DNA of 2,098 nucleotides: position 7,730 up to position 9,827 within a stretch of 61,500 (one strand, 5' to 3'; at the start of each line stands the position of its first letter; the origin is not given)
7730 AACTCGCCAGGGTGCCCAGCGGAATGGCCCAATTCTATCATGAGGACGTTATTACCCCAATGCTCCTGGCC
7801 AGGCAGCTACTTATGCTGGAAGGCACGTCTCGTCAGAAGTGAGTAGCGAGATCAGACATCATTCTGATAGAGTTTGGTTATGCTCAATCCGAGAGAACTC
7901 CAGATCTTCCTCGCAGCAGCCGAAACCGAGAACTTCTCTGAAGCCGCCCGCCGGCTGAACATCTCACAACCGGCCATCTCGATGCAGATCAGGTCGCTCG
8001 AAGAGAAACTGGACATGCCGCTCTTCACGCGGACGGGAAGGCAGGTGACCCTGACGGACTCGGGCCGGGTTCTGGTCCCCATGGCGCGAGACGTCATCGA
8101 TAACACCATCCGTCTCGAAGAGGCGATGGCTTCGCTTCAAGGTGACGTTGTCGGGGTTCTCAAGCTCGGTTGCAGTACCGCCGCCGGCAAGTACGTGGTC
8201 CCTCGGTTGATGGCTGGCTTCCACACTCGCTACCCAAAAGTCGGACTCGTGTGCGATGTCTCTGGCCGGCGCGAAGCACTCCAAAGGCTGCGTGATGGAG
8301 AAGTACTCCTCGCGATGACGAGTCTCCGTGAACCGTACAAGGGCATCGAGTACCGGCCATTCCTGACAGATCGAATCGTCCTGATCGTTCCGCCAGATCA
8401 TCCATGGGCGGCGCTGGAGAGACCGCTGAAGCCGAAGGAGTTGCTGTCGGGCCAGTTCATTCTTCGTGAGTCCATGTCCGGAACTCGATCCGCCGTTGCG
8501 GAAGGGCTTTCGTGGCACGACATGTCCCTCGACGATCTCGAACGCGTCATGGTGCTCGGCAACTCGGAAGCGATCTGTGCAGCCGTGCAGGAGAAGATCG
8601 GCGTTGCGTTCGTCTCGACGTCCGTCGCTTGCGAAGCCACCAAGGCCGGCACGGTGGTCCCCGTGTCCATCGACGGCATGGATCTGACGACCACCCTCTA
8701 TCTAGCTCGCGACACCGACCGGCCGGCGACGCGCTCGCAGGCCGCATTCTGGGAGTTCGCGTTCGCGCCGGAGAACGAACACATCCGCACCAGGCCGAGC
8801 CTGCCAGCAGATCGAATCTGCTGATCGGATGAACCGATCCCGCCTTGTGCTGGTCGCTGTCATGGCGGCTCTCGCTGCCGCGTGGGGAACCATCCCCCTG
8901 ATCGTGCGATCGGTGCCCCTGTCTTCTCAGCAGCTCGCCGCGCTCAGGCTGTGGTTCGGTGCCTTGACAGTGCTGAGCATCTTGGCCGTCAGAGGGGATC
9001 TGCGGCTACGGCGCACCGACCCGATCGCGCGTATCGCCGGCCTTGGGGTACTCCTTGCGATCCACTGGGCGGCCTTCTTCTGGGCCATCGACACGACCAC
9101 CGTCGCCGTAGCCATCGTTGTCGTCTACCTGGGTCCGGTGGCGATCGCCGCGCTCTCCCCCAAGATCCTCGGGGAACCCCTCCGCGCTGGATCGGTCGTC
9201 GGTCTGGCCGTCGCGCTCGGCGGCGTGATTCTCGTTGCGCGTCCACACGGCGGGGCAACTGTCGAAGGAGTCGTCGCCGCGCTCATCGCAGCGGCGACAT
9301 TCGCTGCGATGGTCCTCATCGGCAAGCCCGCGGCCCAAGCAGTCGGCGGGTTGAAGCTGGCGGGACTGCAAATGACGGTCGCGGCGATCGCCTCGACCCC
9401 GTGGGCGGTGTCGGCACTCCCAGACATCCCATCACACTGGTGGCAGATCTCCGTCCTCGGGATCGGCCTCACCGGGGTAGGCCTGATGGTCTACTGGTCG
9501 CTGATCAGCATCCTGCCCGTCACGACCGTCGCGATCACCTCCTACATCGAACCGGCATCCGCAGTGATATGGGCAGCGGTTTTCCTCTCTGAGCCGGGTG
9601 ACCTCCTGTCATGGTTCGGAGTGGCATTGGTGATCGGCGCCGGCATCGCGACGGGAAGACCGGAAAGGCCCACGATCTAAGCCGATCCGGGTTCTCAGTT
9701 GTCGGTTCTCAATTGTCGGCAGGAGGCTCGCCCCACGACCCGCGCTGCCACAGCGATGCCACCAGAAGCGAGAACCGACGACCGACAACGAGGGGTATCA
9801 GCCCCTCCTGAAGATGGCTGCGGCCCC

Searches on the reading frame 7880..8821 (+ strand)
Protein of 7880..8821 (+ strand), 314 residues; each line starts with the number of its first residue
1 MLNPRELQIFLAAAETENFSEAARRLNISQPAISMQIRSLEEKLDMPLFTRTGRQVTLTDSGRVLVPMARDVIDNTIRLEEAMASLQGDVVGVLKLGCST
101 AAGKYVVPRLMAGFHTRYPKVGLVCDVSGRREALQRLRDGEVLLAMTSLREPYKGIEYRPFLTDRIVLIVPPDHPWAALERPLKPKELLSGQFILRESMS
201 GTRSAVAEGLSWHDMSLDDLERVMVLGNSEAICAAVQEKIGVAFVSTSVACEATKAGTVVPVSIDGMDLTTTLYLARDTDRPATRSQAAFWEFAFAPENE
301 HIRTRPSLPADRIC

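Call 37: find_homologous_proteins(query=window:7880-8821:+)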
Query window:7880-8821:+ (314 aa): 600 proteins with E <= 0.001 among 8000 candidates; the best 120 are listed.
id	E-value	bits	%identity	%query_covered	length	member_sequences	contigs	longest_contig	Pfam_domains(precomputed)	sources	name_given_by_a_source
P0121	6.3e-194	661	95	100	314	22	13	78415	PF00126.34,PF03466.26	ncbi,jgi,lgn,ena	jgi:DNA-binding transcriptional LysR family regulator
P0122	3.4e-180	616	88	100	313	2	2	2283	PF00126.34,PF12727.13,PF03466.26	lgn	-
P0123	4.9e-178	609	87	99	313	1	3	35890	PF00126.34,PF12849.13,PF03466.26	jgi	jgi:DNA-binding transcriptional LysR family regulator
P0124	9.1e-177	604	84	100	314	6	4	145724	PF00126.34,PF03466.26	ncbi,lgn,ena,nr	ncbi:HTH-type transcriptional activator CmpR [bacterium BMS3Abin02]|nr:HTH-type transcriptional acti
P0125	1.9e-174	597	84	100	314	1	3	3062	PF00126.34,PF03466.26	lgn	-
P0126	3.8e-174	596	83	100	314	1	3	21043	PF00126.34,PF03466.26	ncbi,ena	-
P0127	1.4e-172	591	83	100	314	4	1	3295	PF00126.34,PF03466.26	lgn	-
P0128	4.7e-149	513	74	99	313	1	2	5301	PF00126.34,PF03466.26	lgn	-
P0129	1.4e-136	473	70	98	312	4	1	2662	PF00126.34,PF12727.13,PF12849.13,PF03466.26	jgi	-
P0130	2.7e-136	472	69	98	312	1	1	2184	PF00126.34,PF12727.13,PF12849.13,PF03466.26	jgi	jgi:DNA-binding transcriptional LysR family regulator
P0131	1.5e-135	469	70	98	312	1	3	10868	PF00126.34,PF12727.13,PF12849.13,PF03466.26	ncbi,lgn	-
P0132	2.4e-128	445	65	99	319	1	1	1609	PF00126.34,PF12727.13,PF12849.13,PF03466.26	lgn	-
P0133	5.0e-126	438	64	98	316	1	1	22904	PF00126.34,PF03466.26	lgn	-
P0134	2.8e-123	429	64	98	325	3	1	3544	PF00126.34,PF12727.13,PF03466.26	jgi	jgi:DNA-binding transcriptional LysR family regulator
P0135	3.0e-123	429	64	99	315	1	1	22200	PF00126.34,PF12727.13,PF12849.13,PF03466.26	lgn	-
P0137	4.7e-120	418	61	98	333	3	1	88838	PF00126.34,PF03466.26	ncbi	-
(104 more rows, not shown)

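Call 40: find_encoding_contigs(protein=P0124, flank=2500, max_places=2)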
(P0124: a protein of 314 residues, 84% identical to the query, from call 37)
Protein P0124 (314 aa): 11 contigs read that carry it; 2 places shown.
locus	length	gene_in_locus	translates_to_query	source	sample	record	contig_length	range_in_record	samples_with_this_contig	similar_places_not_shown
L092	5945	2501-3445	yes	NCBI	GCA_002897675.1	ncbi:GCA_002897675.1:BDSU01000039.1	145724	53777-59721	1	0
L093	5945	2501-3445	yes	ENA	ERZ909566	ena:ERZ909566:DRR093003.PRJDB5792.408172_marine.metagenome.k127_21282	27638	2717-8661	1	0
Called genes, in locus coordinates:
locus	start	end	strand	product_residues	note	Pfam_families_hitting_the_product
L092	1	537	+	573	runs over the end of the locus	-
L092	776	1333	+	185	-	PF06559:DCD_N, PF22769:DCD, PF22569:DCD_C (weak), PF00692:dUTPase (weak)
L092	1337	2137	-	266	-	PF01975:SurE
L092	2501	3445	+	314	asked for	PF00126:HTH_1, PF03466:LysR_substrate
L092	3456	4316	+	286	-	PF00892:EamA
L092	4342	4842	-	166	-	-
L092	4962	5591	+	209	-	PF08241:Methyltransf_11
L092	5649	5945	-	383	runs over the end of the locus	PF00108:Thiolase_N, PF02803:Thiolase_C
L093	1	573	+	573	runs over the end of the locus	-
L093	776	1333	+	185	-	PF06559:DCD_N, PF22769:DCD, PF22569:DCD_C (weak), PF00692:dUTPase (weak)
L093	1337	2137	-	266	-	PF01975:SurE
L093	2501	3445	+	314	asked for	PF00126:HTH_1, PF03466:LysR_substrate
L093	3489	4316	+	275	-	PF00892:EamA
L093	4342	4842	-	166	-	-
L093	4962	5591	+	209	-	PF08241:Methyltransf_11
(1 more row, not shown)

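Call 41: find_encoding_contigs(protein=P0128, flank=2500, max_places=2)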
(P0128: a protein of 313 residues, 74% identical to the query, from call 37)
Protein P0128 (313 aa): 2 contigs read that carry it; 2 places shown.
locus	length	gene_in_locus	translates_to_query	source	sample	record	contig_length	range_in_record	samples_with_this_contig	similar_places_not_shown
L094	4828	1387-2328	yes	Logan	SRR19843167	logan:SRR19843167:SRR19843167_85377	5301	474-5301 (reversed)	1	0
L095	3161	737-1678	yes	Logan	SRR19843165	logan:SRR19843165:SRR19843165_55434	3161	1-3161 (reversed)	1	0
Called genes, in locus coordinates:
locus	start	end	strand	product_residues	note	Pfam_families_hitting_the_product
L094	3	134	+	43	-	?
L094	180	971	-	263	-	PF01975:SurE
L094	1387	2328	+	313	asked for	PF00126:HTH_1, PF03466:LysR_substrate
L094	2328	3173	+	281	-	PF00892:EamA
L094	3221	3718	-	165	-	-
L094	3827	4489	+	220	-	PF08241:Methyltransf_11, PF13649:Methyltransf_25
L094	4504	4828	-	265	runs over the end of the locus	?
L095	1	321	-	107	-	?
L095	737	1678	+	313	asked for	PF00126:HTH_1, PF03466:LysR_substrate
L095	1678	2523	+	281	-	PF00892:EamA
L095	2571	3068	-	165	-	-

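Call 42: find_encoding_contigs(protein=P0133, flank=2500, max_places=2)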
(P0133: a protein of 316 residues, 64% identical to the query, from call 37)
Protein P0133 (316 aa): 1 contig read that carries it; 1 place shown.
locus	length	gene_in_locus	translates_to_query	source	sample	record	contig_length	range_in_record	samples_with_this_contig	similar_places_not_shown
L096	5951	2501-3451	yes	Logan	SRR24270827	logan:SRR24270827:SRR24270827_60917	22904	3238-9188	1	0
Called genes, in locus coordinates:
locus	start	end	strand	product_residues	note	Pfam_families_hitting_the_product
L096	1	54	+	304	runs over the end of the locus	PF00005:ABC_tran, PF13555:AAA_29 (faint), PF13304:AAA_21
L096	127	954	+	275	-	PF01061:ABC2_membrane, PF12698:ABC2_membrane_3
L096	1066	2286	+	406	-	PF01676:Metalloenzyme, PF10143:PhosphMutase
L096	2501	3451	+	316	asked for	PF00126:HTH_1, PF03466:LysR_substrate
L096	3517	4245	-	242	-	PF07314:Lit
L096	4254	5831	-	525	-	PF01564:Spermine_synth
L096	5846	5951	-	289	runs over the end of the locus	PF00296:Bac_luciferase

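Call 43: find_encoding_contigs(protein=P0135, flank=2500, max_places=2)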
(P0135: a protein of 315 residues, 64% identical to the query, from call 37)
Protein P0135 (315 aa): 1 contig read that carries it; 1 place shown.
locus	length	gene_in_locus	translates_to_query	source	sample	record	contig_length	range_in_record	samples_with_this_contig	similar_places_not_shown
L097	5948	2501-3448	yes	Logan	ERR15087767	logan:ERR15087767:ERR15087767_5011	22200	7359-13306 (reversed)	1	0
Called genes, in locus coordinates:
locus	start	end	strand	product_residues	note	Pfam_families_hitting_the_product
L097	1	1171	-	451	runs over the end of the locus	PF01979:Amidohydro_1, PF07969:Amidohydro_3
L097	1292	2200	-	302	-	PF00763:THF_DHG_CYH, PF02882:THF_DHG_CYH_C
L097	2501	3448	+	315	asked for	PF00126:HTH_1, PF03466:LysR_substrate, PF12849:PBP_like_2 (weak), PF12727:PBP_like (weak)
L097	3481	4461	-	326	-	PF00248:Aldo_ket_red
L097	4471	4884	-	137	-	PF22636:FlK, PF03061:4HBT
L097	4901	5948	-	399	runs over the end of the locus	PF01321:Creatinase_N, PF00557:Peptidase_M24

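Call 44: find_encoding_contigs(protein=P0137, flank=2500, max_places=2)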
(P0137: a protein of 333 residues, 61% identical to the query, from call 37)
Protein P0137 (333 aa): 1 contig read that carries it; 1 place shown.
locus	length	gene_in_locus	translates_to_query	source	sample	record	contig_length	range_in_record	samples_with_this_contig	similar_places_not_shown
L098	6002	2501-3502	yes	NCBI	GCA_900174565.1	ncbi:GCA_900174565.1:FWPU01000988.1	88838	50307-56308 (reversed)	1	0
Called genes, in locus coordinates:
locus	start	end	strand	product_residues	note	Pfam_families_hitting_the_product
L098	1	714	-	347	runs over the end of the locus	PF00581:Rhodanese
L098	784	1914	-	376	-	PF14537:Cytochrom_c3_2 (faint), PF14522:Cytochrome_C7 (faint)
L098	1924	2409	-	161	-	-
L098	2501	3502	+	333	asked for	PF00126:HTH_1, PF03466:LysR_substrate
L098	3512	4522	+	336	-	PF22113:Mtrc-MtrF_II-IV_dom (faint), PF09699:Paired_CXXCH_1 (faint), PF14537:Cytochrom_c3_2 (faint), PF14522:Cytochrome_C7 (faint), PF13435:Cytochrome_C554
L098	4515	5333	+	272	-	PF12797:Fer4_2 (weak), PF12838:Fer4_7 (weak), PF13247:Fer4_11, PF00037:Fer4 (weak), PF12797:Fer4_2 (weak), PF12837:Fer4_6 (weak), PF13237:Fer4_10 (weak), PF12838:Fer4_7, +3 more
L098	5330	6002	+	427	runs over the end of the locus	PF03916:NrfD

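Call 51: search_protein_families(library=ncbifam, proteins=[window:7880-8821:+], max_evalue=0.00001)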
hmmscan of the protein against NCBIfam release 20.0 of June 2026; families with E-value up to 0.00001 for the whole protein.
window:7880-8821:+ (314 aa): 52 families (the best 25 are shown)
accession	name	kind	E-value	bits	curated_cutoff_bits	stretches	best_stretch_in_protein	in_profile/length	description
NF040786.1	LysR_Sec_metab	equivalog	1.6e-64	217.8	250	1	3-293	2-293/298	selenium metabolism-associated LysR family transcriptional regulator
NF040889.1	trans_reg_YeiE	equivalog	9.5e-46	156.3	480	1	5-292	6-284/288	DNA-binding transcriptional regulator YeiE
TIGR03339.1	phn_lysR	subfamily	2.7e-45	154.8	341.1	1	6-293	1-278/279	aminoethylphosphonate catabolism associated LysR family transcriptional regulator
NF008095.0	PRK10837.1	subfamily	7.4e-40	137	281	1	5-290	6-282/290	LysR family transcriptional regulator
NF045990.1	TransRegCbbRRhodb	equivalog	4.6e-39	134.3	450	1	5-295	9-297/304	LysR family regulator CbbR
NF008416.0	PRK11242.1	equivalog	1.6e-34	119.6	277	1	5-229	4-224/300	transcriptional regulator CynR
NF053705.1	TransRegGltCGpos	equivalog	1.1e-31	110.1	350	1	5-294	4-289/300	glutamate biosynthesis transcriptional regulator GltC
NF047520.1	trans_act_CidR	equivalog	3.9e-31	108.3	415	1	5-208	4-206/292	cidABC operon transcriptional activator CidR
NF008352.0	PRK11139.1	subfamily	2.4e-29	102.4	288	1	7-291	11-285/305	transcriptional regulator GcvA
NF008722.0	PRK11716.1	equivalog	5.3e-29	101.1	246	1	3-249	2-245/293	HTH-type transcriptional activator IlvY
NF041036.1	decaheme_TF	subfamily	1.3e-26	93.8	210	1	5-268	4-266/301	multiheme cytochrome-associated LysR family transcriptional regulator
NF058504.1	TransRegCcpCBac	equivalog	4.6e-26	91.9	400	1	5-169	4-167/287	transcriptional regulator CcpC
NF008361.0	PRK11151.1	equivalog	9.9e-26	90.7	329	1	3-181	2-180/305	DNA-binding transcriptional regulator OxyR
NF007385.0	PRK09906.1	equivalog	1.8e-25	89.7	356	1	5-279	4-275/296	DNA-binding transcriptional regulator HcaR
TIGR02424.1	TF_pcaQ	equivalog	1.1e-24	86.9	303.8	1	5-290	6-290/300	pca operon transcription factor PcaQ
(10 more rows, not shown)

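Call 73: find_encoding_contigs(protein=P0132, flank=1500, max_places=2)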
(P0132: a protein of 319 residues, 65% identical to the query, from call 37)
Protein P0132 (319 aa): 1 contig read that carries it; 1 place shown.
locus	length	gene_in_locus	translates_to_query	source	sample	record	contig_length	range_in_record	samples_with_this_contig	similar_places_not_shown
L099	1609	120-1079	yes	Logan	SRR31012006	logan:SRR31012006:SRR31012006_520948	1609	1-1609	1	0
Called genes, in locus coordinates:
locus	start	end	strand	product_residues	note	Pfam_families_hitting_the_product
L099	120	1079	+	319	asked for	PF00126:HTH_1, PF03466:LysR_substrate, PF12849:PBP_like_2, PF12727:PBP_like (weak)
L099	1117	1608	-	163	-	?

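Call 74: find_encoding_contigs(protein=P0134, flank=1500, max_places=2)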
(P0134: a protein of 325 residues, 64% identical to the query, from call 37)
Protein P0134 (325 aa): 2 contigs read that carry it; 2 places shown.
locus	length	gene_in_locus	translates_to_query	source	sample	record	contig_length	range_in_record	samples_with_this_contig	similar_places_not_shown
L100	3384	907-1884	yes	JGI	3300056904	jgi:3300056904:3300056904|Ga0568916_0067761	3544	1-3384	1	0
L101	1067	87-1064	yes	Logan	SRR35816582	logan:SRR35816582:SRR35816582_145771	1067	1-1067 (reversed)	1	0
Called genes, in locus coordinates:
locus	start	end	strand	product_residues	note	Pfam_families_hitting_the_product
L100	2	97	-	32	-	?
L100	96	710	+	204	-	PF02870:Methyltransf_1N, PF01035:DNA_binding_1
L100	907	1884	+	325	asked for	PF00126:HTH_1, PF12727:PBP_like (faint), PF03466:LysR_substrate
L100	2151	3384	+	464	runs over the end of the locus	?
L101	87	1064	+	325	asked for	PF00126:HTH_1, PF12727:PBP_like (faint), PF03466:LysR_substrate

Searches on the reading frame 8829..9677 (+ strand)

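Call 51: search_protein_families(library=ncbifam, proteins=[window:8829-9677:+], max_evalue=0.00001)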
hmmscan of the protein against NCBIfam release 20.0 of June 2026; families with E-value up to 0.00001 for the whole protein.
window:8829-9677:+ (283 aa): 2 families
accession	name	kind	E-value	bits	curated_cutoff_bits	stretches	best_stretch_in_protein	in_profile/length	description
TIGR00950.1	2A78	equivalog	1.7e-21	76.8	230.2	1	19-271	1-262/264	carboxylate/amino acid/amine transporter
NF050091.1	ArAmAcExpYddG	equivalog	2.3e-07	30.6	300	1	5-275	5-283/285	aromatic amino acid exporter YddG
